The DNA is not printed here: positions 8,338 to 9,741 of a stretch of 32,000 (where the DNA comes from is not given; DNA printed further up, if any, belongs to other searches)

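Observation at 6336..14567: Uncharacterised glycosylation locus: TPR-GT41, TIGR03032/DUF4915 and a six-module fusion enzyme, placed back-to-back with the giant surface-protein gene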

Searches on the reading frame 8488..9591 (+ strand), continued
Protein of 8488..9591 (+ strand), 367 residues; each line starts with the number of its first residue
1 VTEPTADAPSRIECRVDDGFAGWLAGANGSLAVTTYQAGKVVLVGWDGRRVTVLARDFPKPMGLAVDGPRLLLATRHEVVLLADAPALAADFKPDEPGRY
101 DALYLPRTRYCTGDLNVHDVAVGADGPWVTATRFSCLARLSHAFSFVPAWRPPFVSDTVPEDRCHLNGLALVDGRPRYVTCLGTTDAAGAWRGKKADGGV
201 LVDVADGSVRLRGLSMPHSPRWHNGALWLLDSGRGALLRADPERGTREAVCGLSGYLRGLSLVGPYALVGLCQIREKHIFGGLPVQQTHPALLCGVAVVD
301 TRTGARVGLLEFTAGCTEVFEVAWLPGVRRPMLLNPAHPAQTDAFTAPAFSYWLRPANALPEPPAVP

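Call 35: search_protein_families(library=pfam, proteins=[L056:11939-17701:+, L041:6265-7692:+, L076:16439-17641:+, L045:4673-9940:+, L037:8088-9857:+, L058:7485-9908:+, L055:7436-9847:+, L065:11131-13143:+, L015:7516-8424:-, L024:5974-9858:+], max_evalue=0.0001)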
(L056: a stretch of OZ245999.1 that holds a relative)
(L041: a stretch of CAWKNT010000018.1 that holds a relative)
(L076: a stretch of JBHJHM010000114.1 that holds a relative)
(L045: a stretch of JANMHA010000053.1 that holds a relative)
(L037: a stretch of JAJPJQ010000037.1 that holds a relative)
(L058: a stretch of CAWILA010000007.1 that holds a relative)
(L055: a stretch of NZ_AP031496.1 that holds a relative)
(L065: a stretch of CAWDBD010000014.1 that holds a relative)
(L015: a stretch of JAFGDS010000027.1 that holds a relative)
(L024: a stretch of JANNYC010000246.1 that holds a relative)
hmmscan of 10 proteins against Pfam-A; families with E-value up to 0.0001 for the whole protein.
L056:11939-17701:+ (1920 aa): 3 families
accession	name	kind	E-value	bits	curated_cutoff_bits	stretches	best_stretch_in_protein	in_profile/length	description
PF13229.12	Beta_helix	-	7.3e-30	104.1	25.9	3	453-624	9-149/158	Right handed beta helix region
PF03160.20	Calx-beta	-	6.2e-08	33.1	27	0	1682-1778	17-119/119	Calx-beta domain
PF08522.16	BT_3987-like_N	-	8.8e-07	30.1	25.9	0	1761-1845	9-92/120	BT_3987-like, N-terminal domain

L041:6265-7692:+ (475 aa): 4 families
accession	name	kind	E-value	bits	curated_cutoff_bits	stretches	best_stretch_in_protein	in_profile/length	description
PF00069.31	Pkinase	-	2.8e-42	145.4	31.7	1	104-386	1-252/263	Protein kinase domain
PF07714.23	PK_Tyr_Ser-Thr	-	1.6e-29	103.5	23.1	1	106-322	3-214/258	Protein tyrosine and serine/threonine kinase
PF01636.29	APH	-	3.4e-08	34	23.2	0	201-252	154-197/239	Phosphotransferase enzyme family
PF03109.22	ABC1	-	2.2e-05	24.2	22.9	0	175-259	140-221/244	ABC1 atypical kinase-like domain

L076:16439-17641:+ (400 aa): 2 families
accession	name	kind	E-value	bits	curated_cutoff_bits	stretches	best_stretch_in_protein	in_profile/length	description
PF00005.33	ABC_tran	-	6.5e-35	121.1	25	1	50-191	2-136/137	ABC transporter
PF08402.16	TOBE_2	-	9.5e-08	32.5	21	1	313-398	2-76/76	TOBE domain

L045:4673-9940:+ (1755 aa): 1 family
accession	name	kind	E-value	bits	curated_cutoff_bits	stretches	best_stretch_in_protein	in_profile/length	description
PF00028.23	Cadherin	-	2e-06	28.5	28.8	0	1373-1444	5-78/93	Cadherin domain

L037:8088-9857:+ (589 aa): 0 families

L058:7485-9908:+ (807 aa): 2 families
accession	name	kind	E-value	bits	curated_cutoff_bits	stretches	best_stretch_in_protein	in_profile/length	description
PF00353.25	HemolysinCabind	-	1.5e-29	102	23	5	674-708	2-36/36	RTX calcium-binding nonapeptide repeat (4 copies)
PF13229.12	Beta_helix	-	2e-19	70.2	25.9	2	80-212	14-146/158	Right handed beta helix region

L055:7436-9847:+ (803 aa): 8 families
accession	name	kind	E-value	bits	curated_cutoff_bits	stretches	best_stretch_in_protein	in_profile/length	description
PF17210.9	SdrD_B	-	1.3e-57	193.3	29.7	2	565-675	3-112/112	SdrD B-like domain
PF13229.12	Beta_helix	-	1.2e-18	67.7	25.9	2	312-470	11-156/158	Right handed beta helix region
PF13620.12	CarboxypepD_reg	-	5.8e-11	43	32.3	1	578-629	6-56/82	Carboxypeptidase regulatory-like domain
PF17802.7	SpaA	-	1.2e-08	35.4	23.1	0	578-636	8-68/91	Prealbumin-like fold domain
PF05048.19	NosD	-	5.8e-08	32.9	23.6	0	150-282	43-156/212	Periplasmic copper-binding protein (NosD)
PF13715.12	CarbopepD_reg_2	-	9.5e-06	26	32.2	0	578-627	6-50/88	CarboxypepD_reg-like domain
PF09430.16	EMC7_beta-sandw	-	1.9e-05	25.3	26.6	0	594-638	13-55/122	ER membrane protein complex subunit 7, beta-sandwich domain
PF23193.1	NOMO_3rd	-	9.6e-05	22.9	27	0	716-745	52-81/120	NOMO third transthyretin-like domain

L065:11131-13143:+ (670 aa): 3 families
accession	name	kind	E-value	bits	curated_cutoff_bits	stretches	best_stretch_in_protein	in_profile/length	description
PF00069.31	Pkinase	-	2.9e-45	155.1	31.7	1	13-254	3-254/263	Protein kinase domain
PF07714.23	PK_Tyr_Ser-Thr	-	1.2e-28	100.5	23.1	1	13-251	3-248/258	Protein tyrosine and serine/threonine kinase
PF03781.23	FGE-sulfatase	-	3.1e-17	63.5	23.3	1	522-615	35-125/255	Sulfatase-modifying factor enzyme 1-like domain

L015:7516-8424:- (302 aa): 1 family
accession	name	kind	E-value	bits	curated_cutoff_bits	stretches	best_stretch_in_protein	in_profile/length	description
PF01963.22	TraB_PrgY_gumN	-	6.1e-05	23.4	26.8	0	195-269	181-245/263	TraB/PrgY/gumN family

L024:5974-9858:+ (1294 aa): 31 families (the best 25 are shown)
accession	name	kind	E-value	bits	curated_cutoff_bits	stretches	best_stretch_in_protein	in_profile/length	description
PF00069.31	Pkinase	-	1.4e-46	159.4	31.7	1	72-301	1-220/263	Protein kinase domain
PF00400.38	WD40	-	4.1e-40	135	27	2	670-700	9-39/39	WD domain, G-beta repeat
PF25174.1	Beta-prop_THOC3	-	4.9e-40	137.7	305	3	549-776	4-235/272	THOC3 beta-propeller domain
PF24814.1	WD40_Prp19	-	9.8e-31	107.3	320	2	639-785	15-166/281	Prp19 WD40 domain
PF25173.1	Beta-prop_WDR3_1st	-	1.3e-30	106.9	154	2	546-700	28-183/184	WDR3 first beta-propeller domain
PF07714.23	PK_Tyr_Ser-Thr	-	2.1e-30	106.3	23.1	1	74-289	3-214/258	Protein tyrosine and serine/threonine kinase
PF23414.1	Beta-prop_EML_2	-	9.7e-27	94.4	90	2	644-784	11-154/266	Echinoderm microtubule-associated protein second beta-propeller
PF25175.1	Beta-prop_WDR5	-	1.8e-22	80.4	250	1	549-784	12-254/296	WDR5 beta-propeller domain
PF25168.1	Beta-prop_WDR36-Utp21_2nd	-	4e-21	76.1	84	2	670-736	238-304/335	WDR36/Utp21 second beta-propeller domain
PF24807.1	WD40_CDC20-Fz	-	1e-19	71.4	200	1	590-772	52-240/292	CDC20/Fizzy WD40 domain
PF24805.1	EIF3I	-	2e-19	70.3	200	1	514-724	22-240/324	EIF3I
PF25172.1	Beta-prop_WDR3_2nd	-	4.9e-18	65.8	140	1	675-782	178-287/293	WDR3 second beta-propeller domain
PF25391.1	WD40_Gbeta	-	2.5e-17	63.3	150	1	643-782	154-298/340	G protein beta WD-40 repeat protein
PF24817.1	WD40_WDHD1_1st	-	7.7e-16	58.6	109.9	1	637-786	11-160/291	WDHD1 first WD40 domain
PF25460.1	Beta-prop_Aladin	-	3.8e-15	56.3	171.1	1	588-695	109-217/340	Aladin seven-bladed propeller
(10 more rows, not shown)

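Call 36: find_encoding_contigs(protein=P0003, flank=10000, max_places=2)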
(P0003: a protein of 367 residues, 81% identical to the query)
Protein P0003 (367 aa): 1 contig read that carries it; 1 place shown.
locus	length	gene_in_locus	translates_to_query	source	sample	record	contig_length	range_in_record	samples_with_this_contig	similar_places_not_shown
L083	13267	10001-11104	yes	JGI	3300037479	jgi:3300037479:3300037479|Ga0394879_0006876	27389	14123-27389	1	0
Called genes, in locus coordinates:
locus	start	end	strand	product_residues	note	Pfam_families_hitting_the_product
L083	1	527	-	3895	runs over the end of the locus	PF12951:PATR (weak), PF15902:Sortilin-Vps10 (faint), PF25852:DUF6242_C (faint), PF12951:PATR, PF16640:Big_3_5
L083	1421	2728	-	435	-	PF13360:PQQ_2, PF01011:PQQ (faint), PF13570:Beta-prop_ACSF4 (weak), PF13360:PQQ_2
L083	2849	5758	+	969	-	PF03200:Glyco_hydro_63 (faint), PF22422:MGH1-like_GH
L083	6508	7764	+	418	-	PF00589:Phage_integrase (weak)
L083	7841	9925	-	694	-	PF13432:TPR_16 (weak), PF13424:TPR_12 (weak), PF13432:TPR_16, PF13414:TPR_11 (weak), PF00515:TPR_1, PF07719:TPR_2, PF13424:TPR_12, PF13844:Glyco_transf_41, +16 more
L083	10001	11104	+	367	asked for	PF16261:DUF4915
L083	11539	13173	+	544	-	PF01839:FG-GAP (faint), PF13517:FG-GAP_3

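Call 37: find_encoding_contigs(protein=P0005, flank=10000, max_places=2)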
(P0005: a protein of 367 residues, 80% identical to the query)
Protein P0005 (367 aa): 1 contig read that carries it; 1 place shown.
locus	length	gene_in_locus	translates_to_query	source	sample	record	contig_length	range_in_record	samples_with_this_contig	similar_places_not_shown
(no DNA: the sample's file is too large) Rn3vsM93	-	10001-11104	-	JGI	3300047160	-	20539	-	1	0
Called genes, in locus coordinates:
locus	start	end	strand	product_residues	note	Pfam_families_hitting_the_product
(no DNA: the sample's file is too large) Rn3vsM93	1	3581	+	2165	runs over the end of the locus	-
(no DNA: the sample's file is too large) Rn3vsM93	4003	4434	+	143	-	-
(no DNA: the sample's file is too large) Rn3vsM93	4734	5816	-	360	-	PF13565:HTH_32, PF13683:rve_3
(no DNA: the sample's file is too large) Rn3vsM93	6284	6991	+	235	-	-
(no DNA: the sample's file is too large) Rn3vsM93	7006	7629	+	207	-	-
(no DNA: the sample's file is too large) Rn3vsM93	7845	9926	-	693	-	PF13424:TPR_12 (weak), PF14559:TPR_19 (weak), PF00515:TPR_1, PF07719:TPR_2 (weak), PF13181:TPR_8 (weak), PF13432:TPR_16, PF13414:TPR_11 (weak), PF13844:Glyco_transf_41, +8 more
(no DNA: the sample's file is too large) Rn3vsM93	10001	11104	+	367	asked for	PF16261:DUF4915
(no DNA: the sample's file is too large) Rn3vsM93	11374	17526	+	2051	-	?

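Call 38: find_encoding_contigs(protein=P0013, flank=10000, max_places=2)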
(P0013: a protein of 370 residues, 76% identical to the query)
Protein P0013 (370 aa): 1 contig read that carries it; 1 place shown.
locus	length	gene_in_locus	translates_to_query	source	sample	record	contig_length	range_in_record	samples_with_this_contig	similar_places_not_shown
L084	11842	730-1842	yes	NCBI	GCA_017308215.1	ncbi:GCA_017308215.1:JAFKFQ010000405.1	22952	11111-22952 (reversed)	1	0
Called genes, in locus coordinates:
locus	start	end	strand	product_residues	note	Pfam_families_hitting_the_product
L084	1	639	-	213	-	?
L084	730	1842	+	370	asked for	PF16261:DUF4915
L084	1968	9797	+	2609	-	PF05593:RHS_repeat (weak), PF25023:TEN_YD-shell, PF05593:RHS_repeat, PF25023:TEN_YD-shell, PF05593:RHS_repeat, PF25023:TEN_YD-shell, PF07591:PT-HINT, PF14412:AHH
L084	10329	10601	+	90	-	-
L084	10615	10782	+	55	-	-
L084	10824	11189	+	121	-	-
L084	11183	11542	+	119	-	PF05717:TnpB_IS66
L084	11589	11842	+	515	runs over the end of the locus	PF13007:LZ_Tnp_IS66 (weak), PF13005:zf-IS66, PF03050:DDE_Tnp_IS66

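Call 47: search_solved_structures(query=A1, max_evalue=1)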
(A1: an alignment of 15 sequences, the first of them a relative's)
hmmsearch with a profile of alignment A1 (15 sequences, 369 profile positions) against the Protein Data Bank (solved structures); distinct sequences matched with E-value up to 1: 7.
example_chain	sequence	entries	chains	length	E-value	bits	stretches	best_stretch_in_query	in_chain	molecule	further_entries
8re0_A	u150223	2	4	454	0.49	12.4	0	208-257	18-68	Quinoprotein glucose dehydrogenase B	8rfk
5min_A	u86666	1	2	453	0.54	12.3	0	208-257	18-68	Quinoprotein glucose dehydrogenase B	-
1c9u_A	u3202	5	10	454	0.55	12.3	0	208-257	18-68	SOLUBLE QUINOPROTEIN GLUCOSE DEHYDROGENASE | PROTEIN (SOLUBLE QUINOPROTEIN GLUCOSE DEHYDROGENASE) | Quinoprotein glucose dehydrogenase B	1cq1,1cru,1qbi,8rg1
8ark_A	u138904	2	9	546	0.61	12.1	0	274-327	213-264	ATP-dependent RNA helicase DBP2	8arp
4azo_A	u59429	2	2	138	0.66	12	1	7-58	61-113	FATTY ACID-BINDING PROTEIN, EPIDERMAL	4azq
4azp_A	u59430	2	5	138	0.77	11.8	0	7-58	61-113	FATTY ACID-BINDING PROTEIN, EPIDERMAL | Fatty acid-binding protein 5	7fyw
4azn_A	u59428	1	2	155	0.85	11.6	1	6-58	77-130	FATTY ACID-BINDING PROTEIN, EPIDERMAL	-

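Call 94: search_protein_representatives(alignment_id=A1)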
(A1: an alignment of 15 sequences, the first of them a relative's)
Query: 15 sequences, 369 profile positions. Proteins with E-value up to 0.001 (for the whole library): 4987; up to 1e-10: 2843; up to 1e-30: 1312. The best 150 are listed.
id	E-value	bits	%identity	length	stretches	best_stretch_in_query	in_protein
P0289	7.9e-177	604.0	-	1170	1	8-366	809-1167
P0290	5.3e-160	548.7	-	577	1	9-358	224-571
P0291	2.2e-156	536.7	-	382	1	11-358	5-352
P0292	3.3e-149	513.1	-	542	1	12-356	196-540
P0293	5.1e-147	505.9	-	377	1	80-365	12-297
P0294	1.1e-146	504.9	-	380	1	10-361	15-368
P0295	1.9e-139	481.1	-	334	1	57-322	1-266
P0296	2.5e-128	444.4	-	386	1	6-291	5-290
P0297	2.4e-121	421.5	-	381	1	10-362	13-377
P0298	3.7e-119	414.3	-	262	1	143-367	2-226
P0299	2.3e-116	405.1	-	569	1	13-357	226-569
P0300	1.3e-115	402.6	-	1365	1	11-337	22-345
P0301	1.4e-115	402.5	-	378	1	12-331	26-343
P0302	1.4e-115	402.5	-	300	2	127-257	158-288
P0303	2.2e-115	401.8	-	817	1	9-356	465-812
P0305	5.4e-114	397.3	-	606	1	5-350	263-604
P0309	4.8e-113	394.2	-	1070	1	19-342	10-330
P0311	1.6e-112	392.4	-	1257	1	19-352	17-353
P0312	1.8e-112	392.3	-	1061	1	6-350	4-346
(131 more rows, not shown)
